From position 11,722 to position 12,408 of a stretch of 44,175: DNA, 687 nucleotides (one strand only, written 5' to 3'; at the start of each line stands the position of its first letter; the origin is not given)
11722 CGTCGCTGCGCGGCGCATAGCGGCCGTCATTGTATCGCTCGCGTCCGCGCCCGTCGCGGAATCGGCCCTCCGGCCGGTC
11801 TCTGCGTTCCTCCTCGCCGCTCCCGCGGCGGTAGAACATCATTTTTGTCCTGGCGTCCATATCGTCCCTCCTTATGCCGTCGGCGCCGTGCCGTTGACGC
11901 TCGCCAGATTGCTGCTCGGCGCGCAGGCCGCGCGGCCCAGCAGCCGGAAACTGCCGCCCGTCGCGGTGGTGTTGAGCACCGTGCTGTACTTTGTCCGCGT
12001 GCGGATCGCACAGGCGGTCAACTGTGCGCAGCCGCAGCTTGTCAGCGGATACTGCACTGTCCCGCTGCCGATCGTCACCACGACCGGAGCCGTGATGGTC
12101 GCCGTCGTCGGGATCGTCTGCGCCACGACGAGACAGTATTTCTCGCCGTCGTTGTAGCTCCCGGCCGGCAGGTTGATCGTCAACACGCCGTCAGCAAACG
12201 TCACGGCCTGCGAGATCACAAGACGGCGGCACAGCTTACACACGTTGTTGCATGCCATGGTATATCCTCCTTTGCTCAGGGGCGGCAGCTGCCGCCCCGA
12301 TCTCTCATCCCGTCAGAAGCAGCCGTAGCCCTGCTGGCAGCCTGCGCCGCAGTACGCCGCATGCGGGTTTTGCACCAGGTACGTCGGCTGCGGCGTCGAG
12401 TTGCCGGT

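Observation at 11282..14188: Insulated six-gene Q/N/G/Cys-rich low-complexity module in the cargo slot next to attP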

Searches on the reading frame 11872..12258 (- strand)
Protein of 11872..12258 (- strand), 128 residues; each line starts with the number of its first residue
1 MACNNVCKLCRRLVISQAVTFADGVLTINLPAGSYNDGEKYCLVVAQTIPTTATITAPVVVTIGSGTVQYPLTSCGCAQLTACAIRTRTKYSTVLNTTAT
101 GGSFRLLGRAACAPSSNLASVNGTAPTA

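Call 3: search_protein_families(library=pfam, max_evalue=0.1, proteins=[window:11872-12258:-])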
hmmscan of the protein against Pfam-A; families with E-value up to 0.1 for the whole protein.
window:11872-12258:- (128 aa): 0 families

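Call 4: search_protein_families(library=phrogs, max_evalue=0.1, proteins=[window:11872-12258:-])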
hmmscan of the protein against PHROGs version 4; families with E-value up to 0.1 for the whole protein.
window:11872-12258:- (128 aa): 0 families

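Call 15: search_protein_families(library=ncbifam, max_evalue=0.1, proteins=[window:11872-12258:-])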
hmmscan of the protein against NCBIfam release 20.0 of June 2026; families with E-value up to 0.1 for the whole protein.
window:11872-12258:- (128 aa): 0 families

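Call 37: search_solved_structures(query=A2, max_evalue=10, show_alignments=1)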
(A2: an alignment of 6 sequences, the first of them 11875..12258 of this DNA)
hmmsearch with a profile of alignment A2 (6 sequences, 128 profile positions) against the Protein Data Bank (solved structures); distinct sequences matched with E-value up to 10: 0.

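Call 45: find_homologous_proteins(query=window:11872-12258:-, max_evalue=0.001)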
Query window:11872-12258:- (128 aa): 4489 proteins with E <= 0.001 among 4590 candidates; the best 120 are listed.
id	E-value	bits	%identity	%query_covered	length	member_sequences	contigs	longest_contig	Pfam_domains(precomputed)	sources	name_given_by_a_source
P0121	2.6e-74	265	99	100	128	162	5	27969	-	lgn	-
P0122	1.1e-64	234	99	90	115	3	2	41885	-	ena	-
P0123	4.7e-60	219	80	99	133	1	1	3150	-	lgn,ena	-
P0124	7.3e-59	215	79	99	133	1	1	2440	-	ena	-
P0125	1.3e-58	214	78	99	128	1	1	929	-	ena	-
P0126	1.5e-58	214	77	99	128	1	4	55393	-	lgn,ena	-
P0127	3.7e-58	213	81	98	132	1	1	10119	-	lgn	-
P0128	5.7e-58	212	76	99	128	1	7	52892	-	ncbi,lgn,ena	-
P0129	6.3e-58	212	76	99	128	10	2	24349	-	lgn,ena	-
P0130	1.0e-57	211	76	99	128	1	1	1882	-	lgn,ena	-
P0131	1.1e-57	211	76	99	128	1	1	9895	-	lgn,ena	-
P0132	1.3e-57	211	78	99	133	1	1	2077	-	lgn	-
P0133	2.3e-57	210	76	99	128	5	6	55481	-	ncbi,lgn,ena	-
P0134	2.5e-57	210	75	95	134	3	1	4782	-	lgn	-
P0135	2.6e-57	210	76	99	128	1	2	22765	-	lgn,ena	-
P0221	6.4e-54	199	72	99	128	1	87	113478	-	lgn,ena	-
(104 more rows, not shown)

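Call 49: find_encoding_contigs(protein=P0221, flank=9000, max_places=3)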
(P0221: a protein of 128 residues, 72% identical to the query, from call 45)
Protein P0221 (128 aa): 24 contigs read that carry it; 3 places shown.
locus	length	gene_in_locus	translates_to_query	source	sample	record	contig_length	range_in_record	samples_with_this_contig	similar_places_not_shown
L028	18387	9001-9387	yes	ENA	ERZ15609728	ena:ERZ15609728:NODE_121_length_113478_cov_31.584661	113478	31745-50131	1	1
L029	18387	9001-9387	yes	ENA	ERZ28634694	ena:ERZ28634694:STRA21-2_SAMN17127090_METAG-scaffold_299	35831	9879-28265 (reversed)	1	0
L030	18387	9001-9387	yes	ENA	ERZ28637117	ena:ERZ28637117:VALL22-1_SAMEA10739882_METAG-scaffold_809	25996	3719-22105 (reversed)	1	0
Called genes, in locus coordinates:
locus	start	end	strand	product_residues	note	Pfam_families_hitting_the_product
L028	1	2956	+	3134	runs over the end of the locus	PF18798:LPD3, PF18814:PBECR5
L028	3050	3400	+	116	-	-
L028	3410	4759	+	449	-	-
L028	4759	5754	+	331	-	PF19789:DUF6273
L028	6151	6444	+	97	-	-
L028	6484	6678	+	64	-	PF16945:Phage_r1t_holin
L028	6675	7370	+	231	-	PF01510:Amidase_2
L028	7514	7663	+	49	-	-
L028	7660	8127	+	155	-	-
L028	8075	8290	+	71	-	-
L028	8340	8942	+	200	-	-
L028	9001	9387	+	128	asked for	-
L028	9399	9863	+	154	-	PF25223:DUF7841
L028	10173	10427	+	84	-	PF01381:HTH_3, PF13443:HTH_26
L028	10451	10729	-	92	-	PF13443:HTH_26 (weak)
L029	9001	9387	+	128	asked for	-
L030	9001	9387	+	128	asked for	-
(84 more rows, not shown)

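Call 52: predict_structure(alignment_id=A5)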
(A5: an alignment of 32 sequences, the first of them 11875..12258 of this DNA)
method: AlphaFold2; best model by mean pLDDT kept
length: 128 residues; sequences in the alignment: 32
mean_pLDDT: 45.2   pTM: 0.44
mean pLDDT of the five models: 45.2, 44.2, 42.8, 41.6, 38.4
residues with pLDDT >= 90: 0; 70-90: 0; 50-70: 55; < 50: 73
segments of 3 or more residues with pLDDT < 50: 1-13, 71-128
pLDDT, mean of each block of 10 residues (from residue 1): 30 52 64 56 52 58 57 39 38 42 37 31 28
secondary structure, 60 per line:
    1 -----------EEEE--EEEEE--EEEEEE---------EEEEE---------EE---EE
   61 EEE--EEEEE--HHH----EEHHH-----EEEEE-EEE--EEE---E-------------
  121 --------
elements in order: E12-15 E18-22 E25-30 E40-44 E59-63 E66-70 E90-94 E96-98 E101-103

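Call 55: fold_search(model_id=the predicted structure, library=pdb)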
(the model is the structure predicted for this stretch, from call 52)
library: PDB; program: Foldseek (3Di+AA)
matches with E <= 10: 48; with E <= 0.001: 0
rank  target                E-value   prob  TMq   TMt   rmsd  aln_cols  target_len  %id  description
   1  2nv9_F                1.1e+00  0.06  0.21  0.09  12.6       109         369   12  The X-ray Crystal Structure of the Paramecium bursaria Chlorella virus arginine decarboxylase (released 2007-03-20)
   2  7rfo_A                1.5e+00  0.10  0.25  0.12   5.8        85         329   12  SeMet Tailspike protein 4 (TSP4) phage CBA120, residues 1-335, obtained in the presence of LiSO4 (released 2022-02-23)
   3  2nva_H                1.6e+00  0.05  0.20  0.09  12.6       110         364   13  The X-ray crystal structure of the Paramecium bursaria Chlorella virus arginine decarboxylase bound to agmatine (released 2007-03-20)
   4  2nv9_H                1.7e+00  0.04  0.20  0.09  12.6       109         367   12  The X-ray Crystal Structure of the Paramecium bursaria Chlorella virus arginine decarboxylase (released 2007-03-20)
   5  2nva_B                1.8e+00  0.04  0.21  0.09  12.6       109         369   12  The X-ray crystal structure of the Paramecium bursaria Chlorella virus arginine decarboxylase bound to agmatine (released 2007-03-20)
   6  2nv9_C                1.9e+00  0.04  0.21  0.09  12.6       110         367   13  The X-ray Crystal Structure of the Paramecium bursaria Chlorella virus arginine decarboxylase (released 2007-03-20)
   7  2nva_F                2.1e+00  0.04  0.20  0.09  12.6       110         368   13  The X-ray crystal structure of the Paramecium bursaria Chlorella virus arginine decarboxylase bound to agmatine (released 2007-03-20)
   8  2nva_E                2.1e+00  0.04  0.20  0.09  12.6       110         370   13  The X-ray crystal structure of the Paramecium bursaria Chlorella virus arginine decarboxylase bound to agmatine (released 2007-03-20)
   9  2nv9_D                2.2e+00  0.04  0.20  0.09  12.6       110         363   13  The X-ray Crystal Structure of the Paramecium bursaria Chlorella virus arginine decarboxylase (released 2007-03-20)
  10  2nva_C                2.5e+00  0.04  0.20  0.09  12.6       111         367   13  The X-ray crystal structure of the Paramecium bursaria Chlorella virus arginine decarboxylase bound to agmatine (released 2007-03-20)
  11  2nv9_E                2.5e+00  0.04  0.20  0.09  12.6       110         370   13  The X-ray Crystal Structure of the Paramecium bursaria Chlorella virus arginine decarboxylase (released 2007-03-20)
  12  2nv9_G                2.6e+00  0.04  0.21  0.09  12.6       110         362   12  The X-ray Crystal Structure of the Paramecium bursaria Chlorella virus arginine decarboxylase (released 2007-03-20)
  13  2nv9_B                2.6e+00  0.04  0.21  0.09  12.6       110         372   12  The X-ray Crystal Structure of the Paramecium bursaria Chlorella virus arginine decarboxylase (released 2007-03-20)
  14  9bc2_A                2.6e+00  0.02  0.17  0.05  14.5        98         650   14  Transglutaminase 2 - Open State (released 2024-07-03)
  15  2nva_D                2.8e+00  0.03  0.21  0.09  12.6       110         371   12  The X-ray crystal structure of the Paramecium bursaria Chlorella virus arginine decarboxylase bound to agmatine (released 2007-03-20)
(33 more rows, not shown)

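Call 79: search_protein_families(library=padloc, max_evalue=0.01, proteins=[window:11872-12258:-])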
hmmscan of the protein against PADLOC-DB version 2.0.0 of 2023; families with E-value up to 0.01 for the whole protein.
window:11872-12258:- (128 aa): 0 families
